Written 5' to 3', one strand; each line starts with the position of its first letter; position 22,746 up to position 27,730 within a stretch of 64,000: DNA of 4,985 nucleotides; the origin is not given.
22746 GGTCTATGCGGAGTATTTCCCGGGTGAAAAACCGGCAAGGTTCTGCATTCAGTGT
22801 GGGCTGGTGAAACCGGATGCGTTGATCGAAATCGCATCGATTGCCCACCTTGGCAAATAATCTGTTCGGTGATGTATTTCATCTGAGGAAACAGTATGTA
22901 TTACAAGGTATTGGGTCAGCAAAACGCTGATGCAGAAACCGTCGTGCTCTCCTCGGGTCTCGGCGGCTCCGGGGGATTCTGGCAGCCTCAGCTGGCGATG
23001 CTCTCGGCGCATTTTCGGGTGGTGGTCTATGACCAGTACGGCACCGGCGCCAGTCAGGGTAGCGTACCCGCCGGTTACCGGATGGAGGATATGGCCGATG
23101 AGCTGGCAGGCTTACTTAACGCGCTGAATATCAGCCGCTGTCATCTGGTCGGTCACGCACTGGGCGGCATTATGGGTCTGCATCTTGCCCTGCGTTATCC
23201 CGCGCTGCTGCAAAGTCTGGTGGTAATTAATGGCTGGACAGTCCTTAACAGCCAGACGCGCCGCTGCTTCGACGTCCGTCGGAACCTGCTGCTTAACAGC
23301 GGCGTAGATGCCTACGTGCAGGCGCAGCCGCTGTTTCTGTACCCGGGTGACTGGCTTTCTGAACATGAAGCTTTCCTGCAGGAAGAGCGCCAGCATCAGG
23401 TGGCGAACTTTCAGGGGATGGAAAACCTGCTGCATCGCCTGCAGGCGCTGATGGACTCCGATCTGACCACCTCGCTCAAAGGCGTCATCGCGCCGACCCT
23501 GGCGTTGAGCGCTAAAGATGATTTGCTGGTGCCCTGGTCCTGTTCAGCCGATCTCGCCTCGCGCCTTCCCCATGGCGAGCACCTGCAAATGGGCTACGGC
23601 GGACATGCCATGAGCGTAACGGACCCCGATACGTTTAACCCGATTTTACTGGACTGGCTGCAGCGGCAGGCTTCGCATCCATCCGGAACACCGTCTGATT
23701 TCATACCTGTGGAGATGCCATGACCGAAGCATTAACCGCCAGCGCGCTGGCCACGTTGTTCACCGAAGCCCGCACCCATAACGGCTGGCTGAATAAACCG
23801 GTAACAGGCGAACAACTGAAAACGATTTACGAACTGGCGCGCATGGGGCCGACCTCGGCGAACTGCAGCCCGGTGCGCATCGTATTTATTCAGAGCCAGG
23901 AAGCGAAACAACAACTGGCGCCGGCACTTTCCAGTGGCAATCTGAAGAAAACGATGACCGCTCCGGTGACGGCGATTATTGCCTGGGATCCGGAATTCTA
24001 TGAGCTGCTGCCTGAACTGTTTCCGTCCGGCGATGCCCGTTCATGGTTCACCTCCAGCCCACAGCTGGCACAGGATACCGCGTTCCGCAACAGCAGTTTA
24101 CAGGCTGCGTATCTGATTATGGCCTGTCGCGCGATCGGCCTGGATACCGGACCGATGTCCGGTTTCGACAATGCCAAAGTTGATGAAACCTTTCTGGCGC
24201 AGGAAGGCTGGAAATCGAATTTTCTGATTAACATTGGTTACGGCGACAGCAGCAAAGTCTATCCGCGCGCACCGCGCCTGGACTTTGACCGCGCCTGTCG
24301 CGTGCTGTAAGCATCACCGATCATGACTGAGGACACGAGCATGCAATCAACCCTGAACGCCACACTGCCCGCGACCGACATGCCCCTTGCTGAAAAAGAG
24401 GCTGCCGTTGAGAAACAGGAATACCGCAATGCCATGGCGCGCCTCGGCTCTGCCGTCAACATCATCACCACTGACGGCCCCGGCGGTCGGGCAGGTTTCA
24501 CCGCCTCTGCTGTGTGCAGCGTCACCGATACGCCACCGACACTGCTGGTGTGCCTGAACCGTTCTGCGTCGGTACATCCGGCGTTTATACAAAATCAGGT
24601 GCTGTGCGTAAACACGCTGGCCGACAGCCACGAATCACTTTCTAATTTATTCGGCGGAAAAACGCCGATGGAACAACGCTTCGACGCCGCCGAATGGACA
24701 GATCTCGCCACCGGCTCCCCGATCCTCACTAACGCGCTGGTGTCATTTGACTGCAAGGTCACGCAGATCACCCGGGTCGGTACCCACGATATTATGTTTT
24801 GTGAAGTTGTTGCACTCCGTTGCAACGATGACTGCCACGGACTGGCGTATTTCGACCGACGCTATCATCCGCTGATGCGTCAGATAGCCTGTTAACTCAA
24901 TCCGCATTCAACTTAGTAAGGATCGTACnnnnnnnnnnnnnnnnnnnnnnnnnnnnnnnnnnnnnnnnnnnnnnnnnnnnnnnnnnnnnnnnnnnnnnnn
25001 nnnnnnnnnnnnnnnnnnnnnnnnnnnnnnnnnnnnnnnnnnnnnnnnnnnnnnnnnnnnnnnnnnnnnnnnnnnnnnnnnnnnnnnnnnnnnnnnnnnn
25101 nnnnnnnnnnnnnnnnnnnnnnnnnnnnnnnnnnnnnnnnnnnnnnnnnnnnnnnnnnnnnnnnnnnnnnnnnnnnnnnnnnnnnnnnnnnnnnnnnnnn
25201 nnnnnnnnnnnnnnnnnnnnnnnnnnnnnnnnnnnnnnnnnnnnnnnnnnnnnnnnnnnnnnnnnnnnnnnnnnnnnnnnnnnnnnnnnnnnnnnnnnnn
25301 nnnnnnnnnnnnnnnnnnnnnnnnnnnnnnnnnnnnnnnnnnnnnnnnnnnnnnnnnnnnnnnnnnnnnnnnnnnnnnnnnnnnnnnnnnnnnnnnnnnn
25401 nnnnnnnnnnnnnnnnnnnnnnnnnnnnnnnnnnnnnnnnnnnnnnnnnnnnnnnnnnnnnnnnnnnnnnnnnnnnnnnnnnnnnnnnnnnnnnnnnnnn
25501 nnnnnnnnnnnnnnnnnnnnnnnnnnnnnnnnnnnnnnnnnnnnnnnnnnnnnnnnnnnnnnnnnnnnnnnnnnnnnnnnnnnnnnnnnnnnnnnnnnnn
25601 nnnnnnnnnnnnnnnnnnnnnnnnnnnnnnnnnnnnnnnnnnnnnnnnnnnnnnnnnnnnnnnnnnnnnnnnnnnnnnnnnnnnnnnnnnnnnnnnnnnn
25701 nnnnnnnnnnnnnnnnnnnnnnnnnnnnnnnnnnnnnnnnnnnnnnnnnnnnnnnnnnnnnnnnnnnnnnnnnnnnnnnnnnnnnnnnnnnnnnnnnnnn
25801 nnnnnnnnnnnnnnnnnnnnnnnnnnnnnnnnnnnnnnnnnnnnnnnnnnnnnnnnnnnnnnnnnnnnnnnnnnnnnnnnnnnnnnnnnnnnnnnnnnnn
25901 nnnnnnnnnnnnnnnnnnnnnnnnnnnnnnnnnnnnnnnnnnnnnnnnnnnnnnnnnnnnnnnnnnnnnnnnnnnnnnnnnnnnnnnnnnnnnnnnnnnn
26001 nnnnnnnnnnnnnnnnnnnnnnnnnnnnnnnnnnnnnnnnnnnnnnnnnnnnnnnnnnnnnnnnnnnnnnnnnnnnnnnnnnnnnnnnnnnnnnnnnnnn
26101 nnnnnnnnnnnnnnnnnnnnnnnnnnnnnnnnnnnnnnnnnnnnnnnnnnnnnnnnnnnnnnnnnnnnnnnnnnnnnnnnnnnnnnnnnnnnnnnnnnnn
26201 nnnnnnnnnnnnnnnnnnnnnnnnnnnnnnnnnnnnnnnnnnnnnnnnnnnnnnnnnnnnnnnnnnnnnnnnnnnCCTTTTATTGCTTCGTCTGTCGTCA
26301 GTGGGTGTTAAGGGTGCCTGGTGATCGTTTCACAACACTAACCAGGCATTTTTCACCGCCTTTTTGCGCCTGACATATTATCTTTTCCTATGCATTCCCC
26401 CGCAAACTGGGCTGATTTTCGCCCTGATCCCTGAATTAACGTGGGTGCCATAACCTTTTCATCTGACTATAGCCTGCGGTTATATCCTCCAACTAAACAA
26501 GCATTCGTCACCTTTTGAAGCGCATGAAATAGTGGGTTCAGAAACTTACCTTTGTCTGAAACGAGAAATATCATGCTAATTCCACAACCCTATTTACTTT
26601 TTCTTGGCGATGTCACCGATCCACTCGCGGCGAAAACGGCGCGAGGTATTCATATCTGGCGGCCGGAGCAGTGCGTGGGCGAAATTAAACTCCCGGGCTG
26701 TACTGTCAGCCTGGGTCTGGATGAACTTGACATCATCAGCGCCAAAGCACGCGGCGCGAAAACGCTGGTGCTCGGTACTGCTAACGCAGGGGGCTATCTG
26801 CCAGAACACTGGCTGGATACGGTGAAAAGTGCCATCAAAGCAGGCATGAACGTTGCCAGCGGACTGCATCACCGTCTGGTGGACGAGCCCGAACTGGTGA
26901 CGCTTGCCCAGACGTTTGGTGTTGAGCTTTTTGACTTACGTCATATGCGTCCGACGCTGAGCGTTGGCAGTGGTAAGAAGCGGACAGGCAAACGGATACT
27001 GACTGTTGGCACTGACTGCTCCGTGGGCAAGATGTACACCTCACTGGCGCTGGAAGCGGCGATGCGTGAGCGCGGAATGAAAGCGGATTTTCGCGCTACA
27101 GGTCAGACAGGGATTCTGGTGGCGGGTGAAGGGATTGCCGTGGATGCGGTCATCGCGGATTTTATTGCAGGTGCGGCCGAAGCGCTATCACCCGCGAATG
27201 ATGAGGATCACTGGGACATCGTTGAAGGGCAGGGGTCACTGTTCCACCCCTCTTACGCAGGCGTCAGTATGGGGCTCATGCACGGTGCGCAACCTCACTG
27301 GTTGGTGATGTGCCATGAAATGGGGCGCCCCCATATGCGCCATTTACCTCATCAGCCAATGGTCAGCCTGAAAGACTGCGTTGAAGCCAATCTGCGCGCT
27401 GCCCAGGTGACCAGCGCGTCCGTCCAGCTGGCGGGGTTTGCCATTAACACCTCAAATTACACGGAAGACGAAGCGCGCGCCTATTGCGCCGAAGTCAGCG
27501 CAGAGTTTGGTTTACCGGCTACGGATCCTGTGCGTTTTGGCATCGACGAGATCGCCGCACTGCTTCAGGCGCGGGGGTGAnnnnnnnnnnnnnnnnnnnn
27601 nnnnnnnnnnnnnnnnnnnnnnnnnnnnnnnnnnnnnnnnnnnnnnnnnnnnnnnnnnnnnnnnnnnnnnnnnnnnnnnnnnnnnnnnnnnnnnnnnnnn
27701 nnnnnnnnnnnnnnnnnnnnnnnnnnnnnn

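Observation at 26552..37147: Putative D-amino-acid peptide (murein-peptide-like) uptake and catabolism module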

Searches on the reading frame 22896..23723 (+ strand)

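Call 5: search_protein_families(library=pfam, proteins=[window:22896-23723:+])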
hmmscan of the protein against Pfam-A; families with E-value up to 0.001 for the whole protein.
window:22896-23723:+ (275 aa): 5 families
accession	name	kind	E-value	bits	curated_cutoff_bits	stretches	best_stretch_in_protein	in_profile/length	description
PF00561.26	Abhydrolase_1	-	2.9e-24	86.5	25.8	1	15-118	2-106/245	alpha/beta hydrolase fold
PF12697.13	Abhydrolase_6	-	2.5e-15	58.2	26.3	1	16-247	1-214/217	Alpha/beta hydrolase family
PF12146.15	Hydrolase_4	-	4.9e-13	49.4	27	1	14-226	5-219/239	Serine aminopeptidase, S33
PF02230.22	Abhydrolase_2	-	0.00037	20.8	23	0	77-122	102-147/217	Phospholipase/Carboxylesterase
PF00975.26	Thioesterase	-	0.00059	20.6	26.4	0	42-242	30-212/226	Thioesterase domain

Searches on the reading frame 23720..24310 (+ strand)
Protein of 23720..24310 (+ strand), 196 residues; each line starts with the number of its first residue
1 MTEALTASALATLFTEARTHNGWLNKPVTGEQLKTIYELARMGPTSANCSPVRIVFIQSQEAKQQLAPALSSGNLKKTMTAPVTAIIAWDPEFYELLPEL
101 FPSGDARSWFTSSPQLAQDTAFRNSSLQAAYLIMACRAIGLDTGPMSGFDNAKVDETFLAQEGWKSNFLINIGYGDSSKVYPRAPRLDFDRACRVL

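Call 5: search_protein_families(library=pfam, proteins=[window:23720-24310:+])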
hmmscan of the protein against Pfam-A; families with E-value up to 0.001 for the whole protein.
window:23720-24310:+ (196 aa): 1 family
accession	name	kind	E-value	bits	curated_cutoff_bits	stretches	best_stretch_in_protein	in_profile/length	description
PF00881.29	Nitroreductase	-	3.6e-16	60.2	23.5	1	24-174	11-167/167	Nitroreductase family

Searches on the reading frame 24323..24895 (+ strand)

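Call 5: search_protein_families(library=pfam, proteins=[window:24323-24895:+])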
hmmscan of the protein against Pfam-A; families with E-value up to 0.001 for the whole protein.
window:24323-24895:+ (190 aa): 1 family
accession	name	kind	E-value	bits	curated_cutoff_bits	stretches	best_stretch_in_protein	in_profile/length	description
PF01613.24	Flavin_Reduct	-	6.8e-39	133.9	27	1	38-184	1-152/153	Flavin reductase like domain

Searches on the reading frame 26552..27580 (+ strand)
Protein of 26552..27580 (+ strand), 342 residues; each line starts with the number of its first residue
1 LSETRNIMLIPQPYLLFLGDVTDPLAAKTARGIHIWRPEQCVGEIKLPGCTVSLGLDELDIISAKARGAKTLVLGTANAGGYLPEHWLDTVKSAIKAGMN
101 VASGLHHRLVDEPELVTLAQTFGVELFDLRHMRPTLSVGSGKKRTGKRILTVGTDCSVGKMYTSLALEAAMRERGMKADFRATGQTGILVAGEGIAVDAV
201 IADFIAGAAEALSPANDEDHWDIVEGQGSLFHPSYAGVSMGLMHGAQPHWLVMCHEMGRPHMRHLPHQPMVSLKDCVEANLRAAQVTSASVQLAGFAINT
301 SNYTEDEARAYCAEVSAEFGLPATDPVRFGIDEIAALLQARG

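Call 3: search_protein_families(library=pfam, proteins=[window:26552-27580:+])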
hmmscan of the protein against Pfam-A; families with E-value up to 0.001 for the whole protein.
window:26552-27580:+ (342 aa): 2 families
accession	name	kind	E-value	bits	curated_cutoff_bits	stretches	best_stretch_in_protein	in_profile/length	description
PF07755.17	DUF1611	-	8.2e-78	260.9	25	1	138-334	2-200/201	Domain of unknown function (DUF1611_C) P-loop domain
PF17396.8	DUF1611_N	-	6.6e-24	84.5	22.6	1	48-131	4-94/95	Domain of unknown function (DUF1611_N) Rossmann-like domain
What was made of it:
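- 26573..27580 (+): dgcN: DUF1611 protein, putative D-glutamate N-acetyltransferase (335 aa). Pfam DUF1611_N + DUF1611 (call 3).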

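Call 4: search_protein_families(library=ncbifam, proteins=[window:26552-27580:+])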
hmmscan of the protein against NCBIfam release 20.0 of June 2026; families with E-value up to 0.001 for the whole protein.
window:26552-27580:+ (342 aa): 1 family
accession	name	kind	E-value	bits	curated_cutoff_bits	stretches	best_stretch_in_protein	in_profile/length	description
NF041892.1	DgcN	equivalog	5.8e-158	525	480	1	13-336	1-324/326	N-acetyltransferase DgcN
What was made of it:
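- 26573..27580 (+): NCBIfam NF041892 DgcN scores 525 bits against a cut-off of 480 (call 4).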

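Call 18: find_homologous_proteins(query=window:26552-27580:+, max_evalue=1e-10)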
Query window:26552-27580:+ (342 aa): 8000 proteins with E <= 1e-10 among 8000 candidates; the best 120 are listed.
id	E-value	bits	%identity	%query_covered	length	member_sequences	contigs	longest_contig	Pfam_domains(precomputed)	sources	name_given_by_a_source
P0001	2.7e-208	709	94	98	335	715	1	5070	PF07755.18,PF17396.9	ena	-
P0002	7.4e-200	681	89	98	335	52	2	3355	PF07755.18,PF17396.9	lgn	-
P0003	2.2e-198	676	88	98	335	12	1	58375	PF07755.18,PF17396.9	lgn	-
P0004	3.7e-198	675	88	98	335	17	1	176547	PF07755.18,PF17396.9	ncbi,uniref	ncbi:N-acetyltransferase DgcN [Klebsiella indica]|uniref:N-acetyltransferase DgcN n=1 Tax=Klebsiella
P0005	6.4e-198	675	89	98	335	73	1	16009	PF07755.18,PF17396.9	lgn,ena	-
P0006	8.0e-197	671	88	98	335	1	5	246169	PF07755.18,PF17396.9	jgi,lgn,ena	-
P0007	1.7e-196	670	88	98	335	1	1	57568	PF07755.18,PF17396.9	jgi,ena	-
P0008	1.8e-196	670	87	98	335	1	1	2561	PF07755.18,PF17396.9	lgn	-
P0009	3.3e-196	669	87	98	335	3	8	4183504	PF07755.18,PF17396.9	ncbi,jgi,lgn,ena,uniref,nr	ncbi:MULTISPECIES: N-acetyltransferase DgcN [Pantoea]|uniref:N-acetyltransferase DgcN n=1 Tax=Pantoe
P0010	5.0e-196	668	87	98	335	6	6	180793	PF07755.18,PF17396.9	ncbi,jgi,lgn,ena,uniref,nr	ncbi:DUF1611 domain-containing protein [Pantoea sp. Mb-10]|uniref:N-acetyltransferase DgcN n=1 Tax=u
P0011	7.3e-196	668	87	98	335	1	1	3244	PF07755.18,PF17396.9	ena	-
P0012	1.3e-195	667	87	98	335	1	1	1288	PF07755.18,PF17396.9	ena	-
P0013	3.4e-195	666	87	98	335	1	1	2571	PF07755.18,PF17396.9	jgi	jgi:uncharacterized NAD-dependent epimerase/dehydratase family protein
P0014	5.1e-195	665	87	98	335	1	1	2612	PF07755.18,PF17396.9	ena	-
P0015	1.7e-191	654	85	98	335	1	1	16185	PF07755.18,PF17396.9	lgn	-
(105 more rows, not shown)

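Call 20: find_related_loci(query=A1, collection=genome_contigs, flank=10000)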
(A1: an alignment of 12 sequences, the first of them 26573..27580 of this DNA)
Query A1 (335 aa) in genome_contigs; peptide patterns used: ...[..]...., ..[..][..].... (x = any residue, [..] = any of these).
600 stretches matched a pattern (row limit reached: there are more); 596 encode a relative of the query (tblastn E <= 1e-3); the best 80 are kept; 80 distinct loci.
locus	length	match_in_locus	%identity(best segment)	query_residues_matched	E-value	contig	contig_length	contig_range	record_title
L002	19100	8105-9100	83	1-332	0e+0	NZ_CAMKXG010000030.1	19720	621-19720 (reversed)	MAG: Lonsdalea britannica isolate SRR10810039_bin.7_metawrap_v1.3.0_MAG ERZ12407363_348, whole genome shotgun sequence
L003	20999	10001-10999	73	3-335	1e-170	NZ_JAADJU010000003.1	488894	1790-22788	Rouxiella aceris strain SAP-1 contig3, whole genome shotgun sequence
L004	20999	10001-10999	68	3-335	1e-161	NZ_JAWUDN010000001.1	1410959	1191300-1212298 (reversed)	Ewingella sp. 20WA0182 NODE_1_length_1410959_cov_22.895045, whole genome shotgun sequence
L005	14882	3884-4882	73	3-335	1e-161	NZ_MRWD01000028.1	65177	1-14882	Rouxiella silvae strain 213 NODE_28_covk_38.3254_covr_76.80_cutoff_49, whole genome shotgun sequence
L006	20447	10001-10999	70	3-335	5e-161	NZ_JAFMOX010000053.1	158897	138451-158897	Rahnella rivi strain FC061912-K NODE_15_length_158897_cov_68.671632, whole genome shotgun sequence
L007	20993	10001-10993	61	1-331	1e-137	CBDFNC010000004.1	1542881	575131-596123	MAG: Psychromonadaceae bacterium isolate 2158fd4e-c09c-4043-89e0-af5145698810 genome assembly, contig: contig_4, whole g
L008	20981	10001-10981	59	1-327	1e-135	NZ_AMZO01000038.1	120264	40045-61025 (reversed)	Photobacterium marinum strain AK15 contig38, whole genome shotgun sequence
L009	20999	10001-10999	59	1-333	4e-135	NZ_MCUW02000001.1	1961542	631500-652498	Vibrio sp. 10N.286.49.B1 10N.286.49.B1_N02_contig001, whole genome shotgun sequence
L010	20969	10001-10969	61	1-323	3e-133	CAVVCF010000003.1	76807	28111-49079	MAG: uncultured Alphaproteobacteria bacterium isolate MFD02416.bin.2.183 genome assembly, contig: contig_109641, whole g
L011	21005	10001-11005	57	1-335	3e-131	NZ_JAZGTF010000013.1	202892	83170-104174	Photobacterium sp. MCCC 1A19761 contig13, whole genome shotgun sequence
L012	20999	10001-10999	58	1-333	9e-131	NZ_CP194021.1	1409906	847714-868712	Vibrio sinus strain S4M6 chromosome C2, complete sequence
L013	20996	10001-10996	59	1-332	1e-129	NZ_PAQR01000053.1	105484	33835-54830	MAG: Thalassospira sp. isolate SP131 MHASMcontig_2874311, whole genome shotgun sequence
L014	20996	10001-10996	56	1-332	1e-127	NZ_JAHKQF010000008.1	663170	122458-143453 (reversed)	Alteromonas sp. C1M14 C1M14_C1M14_contig_8, whole genome shotgun sequence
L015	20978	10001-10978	59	2-327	2e-127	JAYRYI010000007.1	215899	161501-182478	MAG: Caulobacter sp. isolate EBPR_s431bin.1 NODE_84_length_215899_cov_50.004060, whole genome shotgun sequence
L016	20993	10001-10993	56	1-331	7e-127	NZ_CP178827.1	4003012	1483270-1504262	Psychromonas sp. KJ10-2 chromosome, complete genome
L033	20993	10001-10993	54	1-331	3e-122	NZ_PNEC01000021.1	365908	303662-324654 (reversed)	Pseudoalteromonas phenolica strain S1093 S1093_S13_L001_R1_001__paired__contig_21, whole genome shotgun sequence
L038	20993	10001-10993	54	1-331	4e-122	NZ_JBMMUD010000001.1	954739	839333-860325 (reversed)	Pseudoalteromonas sp. SS15 contig1, whole genome shotgun sequence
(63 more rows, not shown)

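Call 25: search_solved_structures(query=window:26573-27580:+, max_evalue=0.00001)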
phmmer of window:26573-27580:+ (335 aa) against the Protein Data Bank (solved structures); distinct sequences matched with E-value up to 0.00001: 3.
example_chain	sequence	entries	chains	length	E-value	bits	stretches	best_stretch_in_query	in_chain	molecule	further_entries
7xrj_A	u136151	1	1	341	7.4e-111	373.6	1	3-330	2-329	Putative NAD-dependent epimerase/dehydratase family protein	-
2obn_A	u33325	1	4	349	1.2e-52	182.3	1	62-328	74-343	Hypothetical protein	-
2g0t_A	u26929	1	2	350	8.1e-41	143.4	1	55-292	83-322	conserved hypothetical protein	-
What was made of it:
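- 26573..27580 (+): The nearest solved structure is 7XRJ at 374 bits (call 25).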

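Call 61: search_protein_families(library=pfam, proteins=[L033:7269-8987:+, L033:12091-13110:-, L033:13326-14870:+, L033:15161-15757:+, L009:7321-8571:+, L009:12124-13503:-, L009:13763-15145:+, L009:15434-17434:+], max_evalue=0.00001)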
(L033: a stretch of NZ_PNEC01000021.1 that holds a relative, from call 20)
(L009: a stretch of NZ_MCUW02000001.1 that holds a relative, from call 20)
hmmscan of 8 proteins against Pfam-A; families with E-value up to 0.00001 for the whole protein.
L033:7269-8987:+ (572 aa): 1 family
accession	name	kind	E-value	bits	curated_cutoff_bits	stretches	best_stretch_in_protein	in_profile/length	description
PF03553.21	Na_H_antiporter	-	2.5e-28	99.7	23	1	278-566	28-302/303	Na+/H+ antiporter family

L033:12091-13110:- (339 aa): 1 family
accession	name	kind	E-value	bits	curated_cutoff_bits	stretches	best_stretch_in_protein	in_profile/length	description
PF01212.27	Beta_elim_lyase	-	3.1e-102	342.2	27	1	7-286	1-284/288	Beta-eliminating lyase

L033:13326-14870:+ (514 aa): 2 families
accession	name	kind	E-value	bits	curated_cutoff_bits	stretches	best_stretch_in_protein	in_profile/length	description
PF01565.28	FAD_binding_4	-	4.3e-29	101.4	26.4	1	87-218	1-138/139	FAD binding domain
PF08031.17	BBE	-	1.2e-16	60.9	20.6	1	468-511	1-44/45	Berberine and berberine like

L033:15161-15757:+ (198 aa): 1 family
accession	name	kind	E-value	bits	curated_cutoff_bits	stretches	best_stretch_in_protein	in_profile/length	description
PF01847.22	VHL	-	5.7e-11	42.7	21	1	126-193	1-68/82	VHL beta domain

L009:7321-8571:+ (416 aa): 3 families
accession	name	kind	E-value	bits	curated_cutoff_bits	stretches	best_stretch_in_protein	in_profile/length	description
PF20511.4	PMI_typeI_cat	-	4.5e-39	134.3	22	1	24-170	1-142/143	Phosphomannose isomerase type I, catalytic domain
PF21621.3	MPI_cupin_dom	-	4.9e-15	55.7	27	1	339-416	3-79/79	Mannose-6-phosphate isomerase, cupin domain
PF20512.3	PMI_typeI_hel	-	2.5e-07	31.5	23.4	1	195-263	19-88/88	Phosphomannose isomerase type I, helical insertion domain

L009:12124-13503:- (459 aa): 1 family
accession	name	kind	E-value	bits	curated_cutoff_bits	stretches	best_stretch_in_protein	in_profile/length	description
PF01554.23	MatE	-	3.4e-64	215.8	24.9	2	250-410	1-160/161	MatE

L009:13763-15145:+ (460 aa): 3 families
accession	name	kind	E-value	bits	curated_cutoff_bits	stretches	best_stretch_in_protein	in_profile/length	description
PF00270.35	DEAD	-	4.8e-51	173.2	26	1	29-197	1-165/167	DEAD/DEAH box helicase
PF00271.37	Helicase_C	-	3.4e-30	105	23.5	1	234-342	2-110/110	Helicase conserved C-terminal domain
PF04851.21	ResIII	-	1.7e-08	34.9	22.5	1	29-192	5-162/164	Type III restriction enzyme, res subunit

L009:15434-17434:+ (666 aa): 2 families
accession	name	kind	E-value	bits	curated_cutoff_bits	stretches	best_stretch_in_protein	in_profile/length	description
PF00015.26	MCPsignal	-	3.3e-41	141.4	34.6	1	476-626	17-167/172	Methyl-accepting chemotaxis protein (MCP) signalling domain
PF08376.15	NIT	-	4.6e-36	125.8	24.9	1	58-296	1-238/239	Nitrate and nitrite sensing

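Call 80: search_solved_structures(query=L038:10001-10993:+, max_evalue=1e-50, show_alignments=1)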
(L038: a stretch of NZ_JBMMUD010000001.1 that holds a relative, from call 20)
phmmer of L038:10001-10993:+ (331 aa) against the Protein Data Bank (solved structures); distinct sequences matched with E-value up to 1e-50: 1.
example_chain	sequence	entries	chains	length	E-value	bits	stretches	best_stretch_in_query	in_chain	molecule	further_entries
7xrj_A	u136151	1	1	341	2.8e-100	339.2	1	3-331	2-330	Putative NAD-dependent epimerase/dehydratase family protein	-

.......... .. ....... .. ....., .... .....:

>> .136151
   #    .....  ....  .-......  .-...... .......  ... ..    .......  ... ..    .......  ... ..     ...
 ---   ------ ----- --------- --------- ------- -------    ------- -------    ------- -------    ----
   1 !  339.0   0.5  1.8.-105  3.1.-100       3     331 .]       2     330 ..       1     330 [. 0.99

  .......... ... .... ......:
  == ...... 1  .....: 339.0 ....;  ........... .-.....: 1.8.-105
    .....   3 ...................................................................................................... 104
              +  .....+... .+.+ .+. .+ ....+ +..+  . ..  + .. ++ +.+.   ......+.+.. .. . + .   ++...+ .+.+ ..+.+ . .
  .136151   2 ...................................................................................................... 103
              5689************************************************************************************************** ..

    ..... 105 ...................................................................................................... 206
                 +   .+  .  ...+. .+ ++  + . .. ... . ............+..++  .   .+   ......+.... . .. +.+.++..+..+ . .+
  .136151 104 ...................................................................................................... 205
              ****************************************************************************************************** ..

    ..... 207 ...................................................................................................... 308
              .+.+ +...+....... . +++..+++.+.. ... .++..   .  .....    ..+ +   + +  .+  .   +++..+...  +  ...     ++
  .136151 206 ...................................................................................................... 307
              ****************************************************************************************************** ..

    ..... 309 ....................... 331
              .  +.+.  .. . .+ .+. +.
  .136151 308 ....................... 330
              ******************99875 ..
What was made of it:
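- Tried and rejected: It is only about 52% identical to a Pseudoalteromonas DgcN (my estimate from the printed alignment in call 80), so I make no claim about its source.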
